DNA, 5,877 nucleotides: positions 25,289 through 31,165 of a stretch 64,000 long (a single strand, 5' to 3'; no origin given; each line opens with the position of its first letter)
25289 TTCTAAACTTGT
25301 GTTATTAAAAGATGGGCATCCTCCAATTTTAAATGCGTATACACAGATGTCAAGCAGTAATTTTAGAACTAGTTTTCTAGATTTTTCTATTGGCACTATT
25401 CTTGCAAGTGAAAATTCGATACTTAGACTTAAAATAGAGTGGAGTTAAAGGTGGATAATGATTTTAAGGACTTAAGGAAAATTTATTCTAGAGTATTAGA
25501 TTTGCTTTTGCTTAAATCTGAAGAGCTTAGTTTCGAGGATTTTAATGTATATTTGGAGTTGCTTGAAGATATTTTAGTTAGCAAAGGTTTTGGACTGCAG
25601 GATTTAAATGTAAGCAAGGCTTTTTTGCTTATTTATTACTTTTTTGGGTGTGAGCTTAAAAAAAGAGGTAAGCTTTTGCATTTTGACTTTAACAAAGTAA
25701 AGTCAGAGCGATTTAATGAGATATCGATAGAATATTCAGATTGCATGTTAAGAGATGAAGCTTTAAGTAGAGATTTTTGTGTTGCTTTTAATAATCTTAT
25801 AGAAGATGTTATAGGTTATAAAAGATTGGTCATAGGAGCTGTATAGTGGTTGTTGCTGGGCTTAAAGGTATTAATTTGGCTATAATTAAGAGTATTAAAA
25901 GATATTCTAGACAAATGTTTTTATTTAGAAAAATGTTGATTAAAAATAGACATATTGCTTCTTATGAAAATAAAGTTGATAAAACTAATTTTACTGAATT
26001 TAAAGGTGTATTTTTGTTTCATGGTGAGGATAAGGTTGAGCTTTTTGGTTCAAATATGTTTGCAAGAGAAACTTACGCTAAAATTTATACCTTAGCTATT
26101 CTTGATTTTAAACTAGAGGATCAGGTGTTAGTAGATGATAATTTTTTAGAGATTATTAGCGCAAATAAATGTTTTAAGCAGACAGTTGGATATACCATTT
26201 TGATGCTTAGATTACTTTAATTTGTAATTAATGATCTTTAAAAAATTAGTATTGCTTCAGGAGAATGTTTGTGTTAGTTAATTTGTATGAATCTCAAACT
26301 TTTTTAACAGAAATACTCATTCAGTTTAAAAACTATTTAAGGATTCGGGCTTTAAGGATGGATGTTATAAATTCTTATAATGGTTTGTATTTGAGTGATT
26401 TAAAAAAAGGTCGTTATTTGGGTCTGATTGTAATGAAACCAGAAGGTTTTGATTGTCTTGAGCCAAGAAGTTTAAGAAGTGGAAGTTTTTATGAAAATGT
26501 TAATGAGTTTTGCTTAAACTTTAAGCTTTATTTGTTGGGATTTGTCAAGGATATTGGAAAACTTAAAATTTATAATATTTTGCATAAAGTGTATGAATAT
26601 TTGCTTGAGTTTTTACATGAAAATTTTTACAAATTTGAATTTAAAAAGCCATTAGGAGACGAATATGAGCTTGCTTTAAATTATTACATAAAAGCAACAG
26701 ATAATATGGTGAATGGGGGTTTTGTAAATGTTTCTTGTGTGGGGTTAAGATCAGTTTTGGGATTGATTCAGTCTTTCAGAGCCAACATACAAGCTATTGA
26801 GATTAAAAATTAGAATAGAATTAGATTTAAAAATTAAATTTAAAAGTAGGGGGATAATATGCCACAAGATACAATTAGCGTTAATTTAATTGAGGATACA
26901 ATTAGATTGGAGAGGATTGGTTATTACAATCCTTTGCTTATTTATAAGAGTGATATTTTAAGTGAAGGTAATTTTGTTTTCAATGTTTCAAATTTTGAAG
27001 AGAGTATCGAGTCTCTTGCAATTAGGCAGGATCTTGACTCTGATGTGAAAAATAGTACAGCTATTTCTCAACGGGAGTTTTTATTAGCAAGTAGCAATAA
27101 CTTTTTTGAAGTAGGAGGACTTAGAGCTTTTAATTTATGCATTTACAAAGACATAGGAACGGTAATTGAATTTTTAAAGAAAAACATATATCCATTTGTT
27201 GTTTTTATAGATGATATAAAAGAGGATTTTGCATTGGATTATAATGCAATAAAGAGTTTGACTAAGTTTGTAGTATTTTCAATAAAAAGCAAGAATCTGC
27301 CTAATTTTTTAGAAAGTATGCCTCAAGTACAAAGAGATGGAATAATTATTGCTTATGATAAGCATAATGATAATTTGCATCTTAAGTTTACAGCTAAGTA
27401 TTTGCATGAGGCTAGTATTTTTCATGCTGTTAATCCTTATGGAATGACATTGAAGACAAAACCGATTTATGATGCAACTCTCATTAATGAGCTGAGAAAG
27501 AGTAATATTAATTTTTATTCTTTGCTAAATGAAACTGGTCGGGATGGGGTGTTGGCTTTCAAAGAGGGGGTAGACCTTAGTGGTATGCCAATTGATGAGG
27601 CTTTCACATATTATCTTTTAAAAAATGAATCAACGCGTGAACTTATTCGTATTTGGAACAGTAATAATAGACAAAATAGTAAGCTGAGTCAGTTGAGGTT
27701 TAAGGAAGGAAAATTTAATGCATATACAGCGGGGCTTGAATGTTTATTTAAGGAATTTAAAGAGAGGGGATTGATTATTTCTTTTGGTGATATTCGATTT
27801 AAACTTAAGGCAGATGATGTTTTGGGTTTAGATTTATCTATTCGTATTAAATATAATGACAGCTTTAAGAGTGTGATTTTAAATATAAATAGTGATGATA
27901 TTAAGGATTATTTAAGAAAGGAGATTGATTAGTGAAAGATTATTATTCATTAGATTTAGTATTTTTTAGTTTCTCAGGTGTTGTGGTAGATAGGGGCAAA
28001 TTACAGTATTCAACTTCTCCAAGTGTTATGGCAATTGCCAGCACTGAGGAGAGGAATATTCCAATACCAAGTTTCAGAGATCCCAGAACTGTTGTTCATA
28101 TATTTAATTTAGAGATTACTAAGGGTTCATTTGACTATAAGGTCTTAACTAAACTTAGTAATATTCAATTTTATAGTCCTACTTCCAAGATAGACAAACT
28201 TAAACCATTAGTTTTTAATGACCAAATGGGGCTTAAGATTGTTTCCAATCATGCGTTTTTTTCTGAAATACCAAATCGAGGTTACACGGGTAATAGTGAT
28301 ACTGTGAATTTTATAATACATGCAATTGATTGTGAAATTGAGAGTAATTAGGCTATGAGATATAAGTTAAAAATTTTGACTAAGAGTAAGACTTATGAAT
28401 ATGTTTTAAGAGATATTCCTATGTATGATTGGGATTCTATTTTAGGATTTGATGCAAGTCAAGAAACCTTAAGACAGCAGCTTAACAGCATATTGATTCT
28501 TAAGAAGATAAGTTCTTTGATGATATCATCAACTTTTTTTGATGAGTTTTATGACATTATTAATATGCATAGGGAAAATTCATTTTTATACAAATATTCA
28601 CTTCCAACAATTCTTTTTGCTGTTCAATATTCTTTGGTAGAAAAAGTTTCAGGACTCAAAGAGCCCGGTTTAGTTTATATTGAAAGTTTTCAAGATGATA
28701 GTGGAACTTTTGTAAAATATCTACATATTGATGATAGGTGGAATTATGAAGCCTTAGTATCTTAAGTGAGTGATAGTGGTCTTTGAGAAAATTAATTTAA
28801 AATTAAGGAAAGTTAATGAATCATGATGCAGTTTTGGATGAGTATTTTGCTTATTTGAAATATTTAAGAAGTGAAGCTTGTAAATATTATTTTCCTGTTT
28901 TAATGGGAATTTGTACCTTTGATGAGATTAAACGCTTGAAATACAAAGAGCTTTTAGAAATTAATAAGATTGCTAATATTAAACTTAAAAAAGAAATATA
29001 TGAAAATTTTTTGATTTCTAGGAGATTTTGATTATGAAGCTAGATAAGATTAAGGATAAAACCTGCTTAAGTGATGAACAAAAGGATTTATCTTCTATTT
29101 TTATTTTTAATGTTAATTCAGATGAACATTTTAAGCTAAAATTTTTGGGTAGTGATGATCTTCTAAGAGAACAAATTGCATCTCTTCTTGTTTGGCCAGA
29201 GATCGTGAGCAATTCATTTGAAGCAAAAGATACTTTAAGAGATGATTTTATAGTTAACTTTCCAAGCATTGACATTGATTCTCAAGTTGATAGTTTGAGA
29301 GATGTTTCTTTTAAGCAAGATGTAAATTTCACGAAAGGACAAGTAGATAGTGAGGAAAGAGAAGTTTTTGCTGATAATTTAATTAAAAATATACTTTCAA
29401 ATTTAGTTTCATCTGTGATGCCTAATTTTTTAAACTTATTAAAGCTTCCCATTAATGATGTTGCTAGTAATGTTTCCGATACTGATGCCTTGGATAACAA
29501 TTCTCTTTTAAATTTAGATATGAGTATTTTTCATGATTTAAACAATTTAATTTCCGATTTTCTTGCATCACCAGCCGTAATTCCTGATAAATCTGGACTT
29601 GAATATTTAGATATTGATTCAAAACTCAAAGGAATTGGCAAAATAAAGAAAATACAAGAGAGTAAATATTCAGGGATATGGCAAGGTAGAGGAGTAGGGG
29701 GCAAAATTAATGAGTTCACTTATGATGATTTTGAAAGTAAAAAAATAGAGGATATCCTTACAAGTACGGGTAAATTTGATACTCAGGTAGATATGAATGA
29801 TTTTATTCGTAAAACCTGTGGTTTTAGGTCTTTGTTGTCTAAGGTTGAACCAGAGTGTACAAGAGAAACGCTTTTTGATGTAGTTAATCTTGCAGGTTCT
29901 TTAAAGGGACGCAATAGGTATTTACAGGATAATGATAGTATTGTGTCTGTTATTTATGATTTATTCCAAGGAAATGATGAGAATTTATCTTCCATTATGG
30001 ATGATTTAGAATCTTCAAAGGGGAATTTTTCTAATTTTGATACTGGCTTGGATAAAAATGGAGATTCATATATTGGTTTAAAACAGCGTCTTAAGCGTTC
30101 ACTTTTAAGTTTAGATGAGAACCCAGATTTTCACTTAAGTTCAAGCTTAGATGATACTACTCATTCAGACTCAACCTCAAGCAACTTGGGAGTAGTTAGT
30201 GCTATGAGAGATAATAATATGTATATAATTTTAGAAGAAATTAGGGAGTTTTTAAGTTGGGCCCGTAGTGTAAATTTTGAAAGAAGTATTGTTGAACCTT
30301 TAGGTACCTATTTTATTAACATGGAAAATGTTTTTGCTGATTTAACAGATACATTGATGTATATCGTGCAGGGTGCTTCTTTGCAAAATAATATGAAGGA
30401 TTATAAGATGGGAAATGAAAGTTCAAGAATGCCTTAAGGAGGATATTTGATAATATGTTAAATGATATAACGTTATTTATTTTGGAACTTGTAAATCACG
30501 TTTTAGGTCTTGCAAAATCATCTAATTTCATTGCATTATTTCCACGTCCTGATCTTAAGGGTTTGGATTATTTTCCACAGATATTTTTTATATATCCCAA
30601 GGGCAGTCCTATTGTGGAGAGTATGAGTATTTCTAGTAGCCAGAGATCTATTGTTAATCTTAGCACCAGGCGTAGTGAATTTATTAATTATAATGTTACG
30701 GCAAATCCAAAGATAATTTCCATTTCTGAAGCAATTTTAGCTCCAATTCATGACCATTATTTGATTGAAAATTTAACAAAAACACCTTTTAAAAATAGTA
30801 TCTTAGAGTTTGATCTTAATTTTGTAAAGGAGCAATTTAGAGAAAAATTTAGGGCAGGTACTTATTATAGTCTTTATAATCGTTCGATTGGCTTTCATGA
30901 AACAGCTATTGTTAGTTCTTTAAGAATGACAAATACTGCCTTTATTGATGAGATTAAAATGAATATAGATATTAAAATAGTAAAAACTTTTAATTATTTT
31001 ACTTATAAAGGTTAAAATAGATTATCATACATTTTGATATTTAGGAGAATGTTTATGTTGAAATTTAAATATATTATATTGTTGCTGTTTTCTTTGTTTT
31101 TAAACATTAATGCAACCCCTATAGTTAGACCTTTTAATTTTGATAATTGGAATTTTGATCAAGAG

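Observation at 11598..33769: Prophage remnant split in two: terS-terL at 11.6-13.5 kb and a 16-gene late operon at 22.0-33.8 kb, with ~8.5 kb of surface-protein cargo inserted between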

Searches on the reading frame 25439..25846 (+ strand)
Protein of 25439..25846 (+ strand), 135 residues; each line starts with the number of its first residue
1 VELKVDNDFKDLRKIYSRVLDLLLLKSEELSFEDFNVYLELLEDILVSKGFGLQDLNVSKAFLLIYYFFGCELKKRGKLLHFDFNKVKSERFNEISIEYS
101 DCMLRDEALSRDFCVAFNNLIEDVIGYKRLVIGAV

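Call 4: search_protein_families(library=pfam, proteins=[window:25439-25846:+], max_evalue=0.01)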
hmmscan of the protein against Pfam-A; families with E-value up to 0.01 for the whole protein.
window:25439-25846:+ (135 aa): 1 family
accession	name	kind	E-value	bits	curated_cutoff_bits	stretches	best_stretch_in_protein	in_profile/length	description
PF13029.11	DUF3890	-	1.7e-12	48.1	22.8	1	2-68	18-83/84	Domain of unknown function (DUF3890)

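Call 10: search_protein_families(library=phrogs, proteins=[window:25439-25846:+], max_evalue=0.01)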
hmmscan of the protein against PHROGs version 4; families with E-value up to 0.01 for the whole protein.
window:25439-25846:+ (135 aa): 0 families

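Call 97: search_protein_families(library=ncbifam, proteins=[window:25439-25846:+], max_evalue=0.01)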
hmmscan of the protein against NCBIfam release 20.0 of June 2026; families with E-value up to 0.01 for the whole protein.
window:25439-25846:+ (135 aa): 0 families

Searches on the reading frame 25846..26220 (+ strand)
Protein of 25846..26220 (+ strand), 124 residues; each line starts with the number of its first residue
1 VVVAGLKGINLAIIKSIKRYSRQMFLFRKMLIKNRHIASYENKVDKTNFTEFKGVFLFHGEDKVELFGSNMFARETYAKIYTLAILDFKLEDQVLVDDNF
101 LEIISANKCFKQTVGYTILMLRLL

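Call 4: search_protein_families(library=pfam, proteins=[window:25846-26220:+], max_evalue=0.01)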
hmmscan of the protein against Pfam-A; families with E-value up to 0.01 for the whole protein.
window:25846-26220:+ (124 aa): 1 family
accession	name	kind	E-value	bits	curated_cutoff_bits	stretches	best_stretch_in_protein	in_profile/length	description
PF07405.16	DUF1506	-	2.1e-08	34.9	25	1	13-122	15-121/127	Protein of unknown function (DUF1506)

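Call 10: search_protein_families(library=phrogs, proteins=[window:25846-26220:+], max_evalue=0.01)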
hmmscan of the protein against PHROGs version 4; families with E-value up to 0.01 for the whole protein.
window:25846-26220:+ (124 aa): 0 families

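Call 97: search_protein_families(library=ncbifam, proteins=[window:25846-26220:+], max_evalue=0.01)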
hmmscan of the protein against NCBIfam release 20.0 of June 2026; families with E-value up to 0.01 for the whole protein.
window:25846-26220:+ (124 aa): 0 families

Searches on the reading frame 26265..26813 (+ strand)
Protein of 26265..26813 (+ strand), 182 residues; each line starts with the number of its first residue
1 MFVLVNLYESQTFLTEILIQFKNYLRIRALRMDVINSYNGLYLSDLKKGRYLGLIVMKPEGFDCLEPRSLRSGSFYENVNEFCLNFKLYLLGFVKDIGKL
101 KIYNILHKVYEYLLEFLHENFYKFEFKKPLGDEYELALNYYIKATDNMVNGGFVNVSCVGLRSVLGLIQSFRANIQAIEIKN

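Call 4: search_protein_families(library=pfam, proteins=[window:26265-26813:+], max_evalue=0.01)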
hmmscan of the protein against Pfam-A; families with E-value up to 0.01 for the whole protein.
window:26265-26813:+ (182 aa): 1 family
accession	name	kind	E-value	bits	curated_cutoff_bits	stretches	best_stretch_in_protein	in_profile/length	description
PF05561.16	DUF764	-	2e-38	132.4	25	1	5-180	3-179/182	Borrelia burgdorferi protein of unknown function (DUF764)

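Call 10: search_protein_families(library=phrogs, proteins=[window:26265-26813:+], max_evalue=0.01)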
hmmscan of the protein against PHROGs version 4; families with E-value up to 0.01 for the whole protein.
window:26265-26813:+ (182 aa): 0 families

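Call 97: search_protein_families(library=ncbifam, proteins=[window:26265-26813:+], max_evalue=0.01)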
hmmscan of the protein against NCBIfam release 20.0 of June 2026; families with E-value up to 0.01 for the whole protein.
window:26265-26813:+ (182 aa): 0 families

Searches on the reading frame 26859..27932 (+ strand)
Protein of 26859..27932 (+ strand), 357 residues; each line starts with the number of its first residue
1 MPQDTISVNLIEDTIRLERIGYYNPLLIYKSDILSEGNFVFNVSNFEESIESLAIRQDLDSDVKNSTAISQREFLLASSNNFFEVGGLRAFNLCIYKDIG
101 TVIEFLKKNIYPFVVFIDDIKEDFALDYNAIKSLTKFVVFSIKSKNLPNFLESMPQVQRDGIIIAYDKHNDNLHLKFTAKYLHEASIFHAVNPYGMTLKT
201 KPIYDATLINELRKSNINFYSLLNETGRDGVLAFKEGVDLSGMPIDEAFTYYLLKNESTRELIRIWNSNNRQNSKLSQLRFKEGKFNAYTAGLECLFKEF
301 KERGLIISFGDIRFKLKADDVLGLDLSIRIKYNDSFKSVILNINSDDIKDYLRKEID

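Call 4: search_protein_families(library=pfam, proteins=[window:26859-27932:+], max_evalue=0.01)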
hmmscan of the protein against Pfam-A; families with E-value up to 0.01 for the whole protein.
window:26859-27932:+ (357 aa): 1 family
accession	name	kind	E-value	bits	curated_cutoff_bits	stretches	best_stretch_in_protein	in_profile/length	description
PF05619.16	DUF787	-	9.9e-116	387.4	25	1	1-348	1-368/369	Borrelia burgdorferi protein of unknown function (DUF787)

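Call 10: search_protein_families(library=phrogs, proteins=[window:26859-27932:+], max_evalue=0.01)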
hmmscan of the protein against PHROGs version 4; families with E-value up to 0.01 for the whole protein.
window:26859-27932:+ (357 aa): 0 families

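Call 48: search_solved_structures(query=window:26859-27929:+, max_evalue=1)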
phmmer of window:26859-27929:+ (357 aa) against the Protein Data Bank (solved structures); distinct sequences matched with E-value up to 1: 0.

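Call 50: find_homologous_proteins(query=window:26859-27929:+, max_evalue=0.001)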
Query window:26859-27929:+ (357 aa): 104 proteins with E <= 0.001 among 2789 candidates.
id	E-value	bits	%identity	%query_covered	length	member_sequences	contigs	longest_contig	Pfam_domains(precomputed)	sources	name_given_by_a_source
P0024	1.0e-220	750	96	100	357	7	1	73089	PF05619.16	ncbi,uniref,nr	ncbi:hypothetical protein CDQ96_04445 (plasmid) [Borrelia miyamotoi]|uniref:DUF787 family protein n=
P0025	2.7e-176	604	77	100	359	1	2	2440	PF05619.16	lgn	-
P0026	1.1e-164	566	71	100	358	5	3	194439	PF05619.16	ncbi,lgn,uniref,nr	ncbi:Hypothetical protein BHY_1064 (plasmid) [Borrelia nietonii YOR]|uniref:Uncharacterized protein 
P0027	2.8e-163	561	72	99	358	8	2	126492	PF05619.16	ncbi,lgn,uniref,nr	ncbi:DUF787 family protein [Borrelia venezuelensis]|uniref:DUF787 family protein n=1 Tax=Borrelia ve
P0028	4.2e-161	554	70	99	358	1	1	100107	PF05619.16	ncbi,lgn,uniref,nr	ncbi:hypothetical protein BOFE_09000 (plasmid) [Candidatus Borrelia fainii]|uniref:Uncharacterized p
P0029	1.2e-160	552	70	100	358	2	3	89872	PF05619.16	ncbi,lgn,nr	ncbi:DUF787 family protein (plasmid) [Borrelia anserina]|nr:DUF787 family protein [Borrelia anserina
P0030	1.4e-160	552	71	100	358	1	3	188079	PF05619.16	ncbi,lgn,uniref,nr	ncbi:DUF787 family protein (plasmid) [Borrelia coriaceae]|uniref:Uncharacterized protein n=1 Tax=Bor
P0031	1.9e-160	552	71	99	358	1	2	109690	PF05619.16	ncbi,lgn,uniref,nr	ncbi:DUF787 family protein (plasmid) [Borrelia puertoricensis]|uniref:DUF787 family protein n=1 Tax=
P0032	5.6e-154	530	67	100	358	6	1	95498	PF05619.16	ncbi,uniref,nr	ncbi:Hypothetical protein BCD_1304 (plasmid) [Borrelia crocidurae DOU]|uniref:Uncharacterized protei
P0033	3.0e-150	518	66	100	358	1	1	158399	PF05619.16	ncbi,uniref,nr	ncbi:DUF787 family protein [Borrelia persica]|uniref:DUF787 family protein n=1 Tax=Borrelia persica 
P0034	2.4e-139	482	63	99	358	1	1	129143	PF05619.16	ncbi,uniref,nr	ncbi:hypothetical protein DB313_04835 (plasmid) [Borrelia turcica IST7]|uniref:Phage tail protein n=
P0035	4.0e-136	472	62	99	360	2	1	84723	PF05619.16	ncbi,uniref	ncbi:DUF787 family protein [Candidatus Borreliella tachyglossi]|uniref:DUF787 family protein n=1 Tax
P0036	5.0e-132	458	60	99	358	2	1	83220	PF05619.16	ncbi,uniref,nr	ncbi:DUF787 family protein [Borrelia sp. RT5S]|uniref:DUF787 family protein n=1 Tax=Borrelia sp. RT5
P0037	3.2e-130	452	59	100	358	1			PF05619.16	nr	nr:DUF787 family protein [Borrelia sp. BU AG58]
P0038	1.4e-108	381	53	99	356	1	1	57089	PF05619.16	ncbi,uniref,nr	ncbi:DUF787 family protein (plasmid) [Borreliella sinica]|uniref:DUF787 family protein n=1 Tax=Borre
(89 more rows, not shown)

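Call 67: predict_structure(alignment_id=A2)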
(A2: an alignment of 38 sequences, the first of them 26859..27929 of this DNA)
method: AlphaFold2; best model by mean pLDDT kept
length: 357 residues; sequences in the alignment: 38
mean_pLDDT: 83.4   pTM: 0.84
mean pLDDT of the five models: 83.4, 81.5, 81.1, 80.1, 79.7
residues with pLDDT >= 90: 185; 70-90: 107; 50-70: 43; < 50: 22
segments of 3 or more residues with pLDDT < 50: 1-17, 278-280
pLDDT, mean of each block of 10 residues (from residue 1): 33 44 93 92 93 82 80 96 91 95 91 96 94 95 94 93 95 96 86 90 93 96 72 94 92 88 78 53 65 88 86 72 78 72 80 61
secondary structure, 60 per line:
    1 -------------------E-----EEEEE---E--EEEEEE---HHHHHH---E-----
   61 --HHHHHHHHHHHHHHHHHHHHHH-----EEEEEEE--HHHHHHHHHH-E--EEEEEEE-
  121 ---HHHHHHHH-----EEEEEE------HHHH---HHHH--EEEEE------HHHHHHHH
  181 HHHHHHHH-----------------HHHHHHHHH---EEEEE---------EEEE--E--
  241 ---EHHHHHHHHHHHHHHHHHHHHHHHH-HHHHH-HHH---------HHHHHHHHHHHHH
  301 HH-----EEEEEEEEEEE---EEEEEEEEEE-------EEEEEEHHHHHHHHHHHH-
elements in order: E26-30 E37-42 H46-51 H63-84 E90-96 H99-108 E113-119 H124-131 E137-142 H149-152 H156-159 E162-166 H173-188 H206-214 E218-222 E232-235 H245-268 H270-274 H288-302 E308-318 E322-331 E339-344 H345-356

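Call 70: fold_search(model_id=the predicted structure, library=pdb)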
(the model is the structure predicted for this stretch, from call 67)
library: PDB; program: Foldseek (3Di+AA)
matches with E <= 10: 400; with E <= 0.001: 14
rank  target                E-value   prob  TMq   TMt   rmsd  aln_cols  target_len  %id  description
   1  6gkw                  2.6e-08  1.00  0.55  0.56   6.3       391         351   12  Crystal structure of the R-type bacteriocin sheath protein CD1363 from Clostridium difficile in the pre-assembled state (released 2018-08-22)
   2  8q1i_I                1.5e-07  1.00  0.52  0.51   8.1       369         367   10  Neck-tail junction of phage 812 after tail contraction (C6) (released 2024-08-14)
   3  8v41_C                5.9e-06  1.00  0.50  0.51  11.3       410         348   12  CryoEM Structure of Diffocin - postcontracted - Baseplate - transitional state (released 2024-08-28)
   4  9mt4_Q                6.3e-06  1.00  0.45  0.38  13.3       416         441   10  Connector structure of phage JohannRWettstein (Bas63) (released 2025-11-19)
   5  8q1i_O                7.4e-06  1.00  0.42  0.28  10.2       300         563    9  Neck-tail junction of phage 812 after tail contraction (C6) (released 2024-08-14)
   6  8q1i_B                7.8e-06  1.00  0.45  0.46   9.8       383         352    8  Neck-tail junction of phage 812 after tail contraction (C6) (released 2024-08-14)
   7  8v41_D                1.4e-05  1.00  0.46  0.47  11.2       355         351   12  CryoEM Structure of Diffocin - postcontracted - Baseplate - transitional state (released 2024-08-28)
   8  9cc7_I                3.6e-05  1.00  0.57  0.47  10.0       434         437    9  Bacteriophage PhiTE extended connector complex (released 2025-04-16)
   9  9mt5_B                4.0e-05  1.00  0.48  0.41  17.4       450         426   11  Helical tail assembly of phage JohannRWettstein (Bas63) (released 2025-11-19)
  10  9eui_F                4.2e-05  1.00  0.42  0.29   7.8       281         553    9  Cryo-EM structure of Staphylococcus aureus bacteriophage phi812 baseplate in the post-contraction state - complete (released 2025-04-09)
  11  9cuy_C                6.6e-05  1.00  0.50  0.40  11.3       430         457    8  Bacteriophage PhiTE extended baseplate (released 2025-04-16)
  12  9qgn_2A               6.6e-05  1.00  0.48  0.49  10.6       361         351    9  Cryo-EM structure of the PlPVC1 cap, 6-fold symmetrized (C6), in extended state (released 2025-10-29)
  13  9mt4_R                7.4e-05  1.00  0.45  0.38  11.1       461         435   10  Connector structure of phage JohannRWettstein (Bas63) (released 2025-11-19)
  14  3hxl                  1.4e-04  1.00  0.49  0.43   9.6       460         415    7  Crystal Structure of the sheath tail protein (DSY3957) from Desulfitobacterium hafniense, Northeast Structural Genomics  (released 2009-07-07)
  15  8r5g_N                1.7e-02  0.99  0.40  0.27   8.3       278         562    9  Neck-tail junction of phage 812 virion (C6) (released 2024-11-27)
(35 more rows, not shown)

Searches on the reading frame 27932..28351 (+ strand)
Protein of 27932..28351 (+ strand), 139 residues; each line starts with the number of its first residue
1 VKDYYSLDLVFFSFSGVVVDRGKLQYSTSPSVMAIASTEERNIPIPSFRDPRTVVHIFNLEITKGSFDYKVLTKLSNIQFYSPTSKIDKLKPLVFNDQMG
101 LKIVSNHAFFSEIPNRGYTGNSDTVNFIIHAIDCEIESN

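Call 5: search_protein_families(library=pfam, proteins=[window:27932-28351:+], max_evalue=0.01)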
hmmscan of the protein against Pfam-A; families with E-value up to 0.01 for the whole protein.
window:27932-28351:+ (139 aa): 1 family
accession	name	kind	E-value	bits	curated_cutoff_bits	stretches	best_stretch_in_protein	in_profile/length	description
PF07316.16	DUF1463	-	1.5e-59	200.2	25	1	4-137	1-135/137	Protein of unknown function (DUF1463)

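Call 10: search_protein_families(library=phrogs, proteins=[window:27932-28351:+], max_evalue=0.01)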
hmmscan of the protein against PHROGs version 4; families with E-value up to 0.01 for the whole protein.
window:27932-28351:+ (139 aa): 1 family
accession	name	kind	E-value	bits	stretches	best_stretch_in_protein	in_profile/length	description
phrog_280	-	head and packaging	0.00095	20.1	1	58-137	60-136/143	virion structural protein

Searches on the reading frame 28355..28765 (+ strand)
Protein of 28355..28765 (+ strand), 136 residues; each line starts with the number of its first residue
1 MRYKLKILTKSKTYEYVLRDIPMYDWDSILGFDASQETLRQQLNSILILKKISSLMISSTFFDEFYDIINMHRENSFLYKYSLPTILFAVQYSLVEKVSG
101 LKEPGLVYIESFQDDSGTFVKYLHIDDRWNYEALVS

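Call 5: search_protein_families(library=pfam, proteins=[window:28355-28765:+], max_evalue=0.01)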
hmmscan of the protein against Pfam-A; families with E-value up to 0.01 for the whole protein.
window:28355-28765:+ (136 aa): 1 family
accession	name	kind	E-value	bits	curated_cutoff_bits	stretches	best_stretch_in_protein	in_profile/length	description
PF07341.16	DUF1473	-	1.7e-53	181.2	25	1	1-135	1-135/163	Protein of unknown function (DUF1473)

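Call 10: search_protein_families(library=phrogs, proteins=[window:28355-28765:+], max_evalue=0.01)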
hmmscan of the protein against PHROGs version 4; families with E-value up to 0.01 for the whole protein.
window:28355-28765:+ (136 aa): 0 families

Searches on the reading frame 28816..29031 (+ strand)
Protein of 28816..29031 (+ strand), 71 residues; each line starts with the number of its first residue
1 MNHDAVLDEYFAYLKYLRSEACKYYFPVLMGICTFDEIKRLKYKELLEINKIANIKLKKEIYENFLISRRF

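Call 5: search_protein_families(library=pfam, proteins=[window:28816-29031:+], max_evalue=0.01)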
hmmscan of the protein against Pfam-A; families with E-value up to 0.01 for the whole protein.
window:28816-29031:+ (71 aa): 1 family
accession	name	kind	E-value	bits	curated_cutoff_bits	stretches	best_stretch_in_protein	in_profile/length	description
PF07032.16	DUF1322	-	5.8e-30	104.1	25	1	5-68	12-72/73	Protein of unknown function (DUF1322)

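Call 11: search_protein_families(library=phrogs, proteins=[window:28816-29031:+], max_evalue=0.01)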
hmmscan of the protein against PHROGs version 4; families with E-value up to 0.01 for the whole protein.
window:28816-29031:+ (71 aa): 1 family
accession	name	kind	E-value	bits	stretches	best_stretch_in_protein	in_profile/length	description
phrog_1995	-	unknown function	0.00078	20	1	23-57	23-57/67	-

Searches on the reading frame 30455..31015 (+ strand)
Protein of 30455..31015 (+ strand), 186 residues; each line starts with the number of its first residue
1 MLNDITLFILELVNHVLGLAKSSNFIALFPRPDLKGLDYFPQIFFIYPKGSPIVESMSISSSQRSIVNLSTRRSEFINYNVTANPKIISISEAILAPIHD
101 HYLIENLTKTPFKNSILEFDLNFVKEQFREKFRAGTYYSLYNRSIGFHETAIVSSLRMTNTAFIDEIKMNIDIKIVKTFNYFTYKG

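Call 5: search_protein_families(library=pfam, proteins=[window:30455-31015:+], max_evalue=0.01)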
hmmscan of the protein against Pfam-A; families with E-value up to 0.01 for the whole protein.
window:30455-31015:+ (186 aa): 1 family
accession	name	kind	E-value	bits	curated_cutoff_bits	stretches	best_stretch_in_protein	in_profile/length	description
PF05632.16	DUF792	-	3.6e-67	226.3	25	1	4-186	3-184/184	Borrelia burgdorferi protein of unknown function (DUF792)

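Call 11: search_protein_families(library=phrogs, proteins=[window:30455-31015:+], max_evalue=0.01)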
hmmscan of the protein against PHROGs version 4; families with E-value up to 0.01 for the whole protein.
window:30455-31015:+ (186 aa): 0 families

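Call 97: search_protein_families(library=ncbifam, proteins=[window:30455-31015:+], max_evalue=0.01)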
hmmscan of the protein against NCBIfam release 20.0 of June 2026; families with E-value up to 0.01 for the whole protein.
window:30455-31015:+ (186 aa): 0 families
